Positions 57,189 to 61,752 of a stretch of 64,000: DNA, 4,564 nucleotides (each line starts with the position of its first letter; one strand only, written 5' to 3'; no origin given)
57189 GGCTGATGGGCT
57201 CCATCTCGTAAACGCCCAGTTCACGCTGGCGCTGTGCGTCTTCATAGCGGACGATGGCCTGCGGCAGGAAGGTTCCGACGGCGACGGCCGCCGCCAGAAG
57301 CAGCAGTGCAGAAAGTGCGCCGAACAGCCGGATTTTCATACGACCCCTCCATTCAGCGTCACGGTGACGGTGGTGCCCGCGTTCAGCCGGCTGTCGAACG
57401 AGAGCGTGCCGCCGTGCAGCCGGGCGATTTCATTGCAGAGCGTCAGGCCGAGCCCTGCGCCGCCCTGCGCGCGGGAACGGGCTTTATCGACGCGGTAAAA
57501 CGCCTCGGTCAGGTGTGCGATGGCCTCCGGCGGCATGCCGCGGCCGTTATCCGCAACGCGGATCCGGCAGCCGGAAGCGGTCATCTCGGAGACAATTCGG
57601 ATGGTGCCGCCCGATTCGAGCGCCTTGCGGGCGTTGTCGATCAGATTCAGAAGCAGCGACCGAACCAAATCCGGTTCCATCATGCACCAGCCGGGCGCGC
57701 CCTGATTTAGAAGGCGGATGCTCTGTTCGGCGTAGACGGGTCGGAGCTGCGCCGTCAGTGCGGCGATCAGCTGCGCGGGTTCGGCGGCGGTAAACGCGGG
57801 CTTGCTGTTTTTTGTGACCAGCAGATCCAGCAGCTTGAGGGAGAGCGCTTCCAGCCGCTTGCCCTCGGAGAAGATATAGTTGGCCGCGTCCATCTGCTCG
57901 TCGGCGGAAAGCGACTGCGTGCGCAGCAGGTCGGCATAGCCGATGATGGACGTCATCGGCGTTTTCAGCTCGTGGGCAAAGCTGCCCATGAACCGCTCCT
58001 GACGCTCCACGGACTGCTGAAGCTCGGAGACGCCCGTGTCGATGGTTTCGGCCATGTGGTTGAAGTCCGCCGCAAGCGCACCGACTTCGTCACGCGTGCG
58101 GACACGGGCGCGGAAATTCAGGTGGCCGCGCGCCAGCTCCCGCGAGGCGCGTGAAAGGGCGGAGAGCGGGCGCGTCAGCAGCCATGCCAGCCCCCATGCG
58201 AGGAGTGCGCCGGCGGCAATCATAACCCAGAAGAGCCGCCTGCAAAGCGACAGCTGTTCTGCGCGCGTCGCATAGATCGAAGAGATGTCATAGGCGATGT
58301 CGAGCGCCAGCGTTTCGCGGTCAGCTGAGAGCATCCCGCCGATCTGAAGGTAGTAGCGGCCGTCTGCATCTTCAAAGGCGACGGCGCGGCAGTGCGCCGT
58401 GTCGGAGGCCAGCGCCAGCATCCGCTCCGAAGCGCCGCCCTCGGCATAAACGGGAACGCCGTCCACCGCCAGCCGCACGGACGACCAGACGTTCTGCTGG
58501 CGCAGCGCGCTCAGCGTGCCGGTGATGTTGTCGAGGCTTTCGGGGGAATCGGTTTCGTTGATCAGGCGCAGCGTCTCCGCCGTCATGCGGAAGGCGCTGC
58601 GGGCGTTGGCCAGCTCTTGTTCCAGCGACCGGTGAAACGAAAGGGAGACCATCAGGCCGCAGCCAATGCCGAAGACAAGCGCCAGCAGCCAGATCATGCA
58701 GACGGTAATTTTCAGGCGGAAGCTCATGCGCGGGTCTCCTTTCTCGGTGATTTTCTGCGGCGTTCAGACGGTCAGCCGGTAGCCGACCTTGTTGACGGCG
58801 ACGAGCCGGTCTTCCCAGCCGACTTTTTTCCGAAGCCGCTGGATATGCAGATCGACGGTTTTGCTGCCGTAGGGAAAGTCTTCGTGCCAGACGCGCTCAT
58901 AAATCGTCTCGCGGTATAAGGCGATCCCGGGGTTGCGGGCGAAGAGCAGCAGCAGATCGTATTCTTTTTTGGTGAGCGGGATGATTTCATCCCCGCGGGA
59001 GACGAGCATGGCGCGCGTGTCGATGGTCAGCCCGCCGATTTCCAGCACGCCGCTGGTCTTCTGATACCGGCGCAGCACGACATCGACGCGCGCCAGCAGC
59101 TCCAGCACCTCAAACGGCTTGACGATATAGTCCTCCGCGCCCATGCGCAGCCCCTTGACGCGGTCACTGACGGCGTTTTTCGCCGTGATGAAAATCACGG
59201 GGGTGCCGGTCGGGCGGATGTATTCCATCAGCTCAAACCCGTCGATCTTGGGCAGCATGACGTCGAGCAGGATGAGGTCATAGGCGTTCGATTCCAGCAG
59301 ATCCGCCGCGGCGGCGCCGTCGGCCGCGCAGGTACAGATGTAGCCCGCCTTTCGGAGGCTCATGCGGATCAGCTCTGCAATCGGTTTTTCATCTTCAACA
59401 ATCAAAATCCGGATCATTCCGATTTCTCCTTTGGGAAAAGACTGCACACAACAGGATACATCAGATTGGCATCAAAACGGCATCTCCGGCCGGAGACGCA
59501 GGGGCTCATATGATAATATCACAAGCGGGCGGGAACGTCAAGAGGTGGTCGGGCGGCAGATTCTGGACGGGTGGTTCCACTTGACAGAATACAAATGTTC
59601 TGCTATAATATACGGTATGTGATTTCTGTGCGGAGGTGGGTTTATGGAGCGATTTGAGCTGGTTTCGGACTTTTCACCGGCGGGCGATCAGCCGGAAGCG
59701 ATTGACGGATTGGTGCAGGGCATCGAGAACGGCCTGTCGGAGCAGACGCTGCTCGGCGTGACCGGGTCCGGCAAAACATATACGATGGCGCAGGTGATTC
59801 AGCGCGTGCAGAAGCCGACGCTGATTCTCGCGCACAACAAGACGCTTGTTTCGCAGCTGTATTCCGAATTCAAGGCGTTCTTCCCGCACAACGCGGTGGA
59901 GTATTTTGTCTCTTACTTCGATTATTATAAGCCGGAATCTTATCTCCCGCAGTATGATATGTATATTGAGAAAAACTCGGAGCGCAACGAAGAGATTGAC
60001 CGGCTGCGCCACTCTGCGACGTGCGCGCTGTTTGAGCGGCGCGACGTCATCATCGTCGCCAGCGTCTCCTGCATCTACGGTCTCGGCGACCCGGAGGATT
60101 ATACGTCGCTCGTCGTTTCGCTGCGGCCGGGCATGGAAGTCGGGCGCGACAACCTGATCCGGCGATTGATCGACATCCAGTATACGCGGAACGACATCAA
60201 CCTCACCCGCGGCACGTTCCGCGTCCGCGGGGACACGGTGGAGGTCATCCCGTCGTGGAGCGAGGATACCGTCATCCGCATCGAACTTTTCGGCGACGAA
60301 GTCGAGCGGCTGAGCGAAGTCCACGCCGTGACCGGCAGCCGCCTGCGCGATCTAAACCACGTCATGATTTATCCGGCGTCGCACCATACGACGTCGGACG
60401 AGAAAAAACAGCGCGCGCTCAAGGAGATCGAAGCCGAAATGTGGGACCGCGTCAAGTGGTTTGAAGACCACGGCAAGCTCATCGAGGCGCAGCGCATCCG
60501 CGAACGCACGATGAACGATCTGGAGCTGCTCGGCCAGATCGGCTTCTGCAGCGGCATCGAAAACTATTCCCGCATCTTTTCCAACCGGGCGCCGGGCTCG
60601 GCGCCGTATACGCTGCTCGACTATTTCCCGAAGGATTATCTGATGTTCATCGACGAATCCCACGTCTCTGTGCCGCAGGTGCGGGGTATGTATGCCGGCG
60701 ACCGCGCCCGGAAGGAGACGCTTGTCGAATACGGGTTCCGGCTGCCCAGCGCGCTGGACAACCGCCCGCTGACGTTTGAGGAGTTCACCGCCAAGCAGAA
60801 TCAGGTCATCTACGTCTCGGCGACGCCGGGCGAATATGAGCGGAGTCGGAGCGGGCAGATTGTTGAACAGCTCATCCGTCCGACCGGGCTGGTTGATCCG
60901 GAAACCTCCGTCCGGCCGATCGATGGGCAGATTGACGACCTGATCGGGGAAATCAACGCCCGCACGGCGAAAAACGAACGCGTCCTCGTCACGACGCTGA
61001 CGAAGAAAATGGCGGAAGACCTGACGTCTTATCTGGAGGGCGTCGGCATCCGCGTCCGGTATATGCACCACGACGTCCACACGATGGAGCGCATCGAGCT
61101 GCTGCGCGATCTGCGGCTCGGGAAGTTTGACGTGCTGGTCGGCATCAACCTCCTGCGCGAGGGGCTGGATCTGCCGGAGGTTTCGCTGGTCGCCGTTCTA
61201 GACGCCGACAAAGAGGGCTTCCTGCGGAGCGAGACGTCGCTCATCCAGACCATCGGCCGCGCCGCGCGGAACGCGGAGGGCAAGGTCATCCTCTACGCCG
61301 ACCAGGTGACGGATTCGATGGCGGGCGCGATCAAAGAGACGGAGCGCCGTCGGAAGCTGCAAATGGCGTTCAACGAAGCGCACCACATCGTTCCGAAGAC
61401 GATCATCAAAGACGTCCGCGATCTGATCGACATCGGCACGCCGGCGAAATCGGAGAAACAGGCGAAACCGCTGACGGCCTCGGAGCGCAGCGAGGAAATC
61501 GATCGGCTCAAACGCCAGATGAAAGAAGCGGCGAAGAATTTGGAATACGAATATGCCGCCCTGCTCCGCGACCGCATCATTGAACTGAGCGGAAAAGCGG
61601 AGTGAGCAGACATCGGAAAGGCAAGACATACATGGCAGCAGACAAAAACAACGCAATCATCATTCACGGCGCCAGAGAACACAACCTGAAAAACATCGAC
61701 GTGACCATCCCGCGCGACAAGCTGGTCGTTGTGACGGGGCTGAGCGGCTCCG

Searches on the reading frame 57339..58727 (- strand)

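Call 64: search_protein_families(library=pfam, proteins=[window:57339-58727:-], max_evalue=0.0001)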
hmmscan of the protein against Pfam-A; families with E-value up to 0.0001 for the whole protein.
window:57339-58727:- (463 aa): 3 families
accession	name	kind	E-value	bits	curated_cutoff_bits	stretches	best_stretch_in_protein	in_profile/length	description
PF02518.31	HATPase_c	-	3.1e-26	92.4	26.4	1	352-458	3-107/111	Histidine kinase-, DNA gyrase B-, and HSP90-like ATPase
PF00672.30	HAMP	-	7.8e-14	52.2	25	1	180-229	2-51/53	HAMP domain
PF00512.31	HisKA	-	1.7e-11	44.4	26.9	1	243-302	2-60/66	His Kinase A (phospho-acceptor) domain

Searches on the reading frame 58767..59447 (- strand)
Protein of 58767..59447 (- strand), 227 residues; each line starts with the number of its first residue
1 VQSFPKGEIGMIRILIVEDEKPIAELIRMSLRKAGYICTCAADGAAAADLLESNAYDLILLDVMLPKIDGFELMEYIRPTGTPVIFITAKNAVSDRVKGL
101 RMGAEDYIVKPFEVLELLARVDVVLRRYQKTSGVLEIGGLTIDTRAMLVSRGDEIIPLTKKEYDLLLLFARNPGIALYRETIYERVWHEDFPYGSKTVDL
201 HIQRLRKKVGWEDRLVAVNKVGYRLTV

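Call 64: search_protein_families(library=pfam, proteins=[window:58767-59447:-], max_evalue=0.0001)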
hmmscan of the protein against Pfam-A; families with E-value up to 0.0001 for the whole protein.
window:58767-59447:- (227 aa): 2 families
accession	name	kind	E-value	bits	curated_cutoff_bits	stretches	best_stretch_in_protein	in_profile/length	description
PF00072.30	Response_reg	-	1.8e-29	102.6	30.2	1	14-121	1-110/111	Response regulator receiver domain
PF00486.34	Trans_reg_C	-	2.8e-19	69.4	26.2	1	156-225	4-77/77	Transcriptional regulatory protein, C terminal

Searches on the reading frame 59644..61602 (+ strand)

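Call 73: search_protein_families(library=pfam, proteins=[window:59644-61602:+], max_evalue=0.0001)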
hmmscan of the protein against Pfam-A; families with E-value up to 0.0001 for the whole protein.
window:59644-61602:+ (653 aa): 6 families
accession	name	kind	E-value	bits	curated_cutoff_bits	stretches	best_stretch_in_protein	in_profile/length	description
PF17757.6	UvrB_inter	-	1.6e-32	111.9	22.9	1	158-247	1-90/91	UvrB interaction domain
PF12344.14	UvrB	-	1.8e-21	76.1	27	1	550-592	1-43/43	Ultra-violet resistance protein B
PF00271.37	Helicase_C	-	2.7e-20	73.1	23.5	1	431-543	4-109/110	Helicase conserved C-terminal domain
PF04851.21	ResIII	-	1.9e-13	51.1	22.5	1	14-85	6-82/164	Type III restriction enzyme, res subunit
PF02151.25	UVR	-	2.7e-08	33.8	21.5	1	617-649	2-34/36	UvrB/uvrC motif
PF00270.35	DEAD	-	1.8e-05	25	26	0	35-84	18-73/167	DEAD/DEAH box helicase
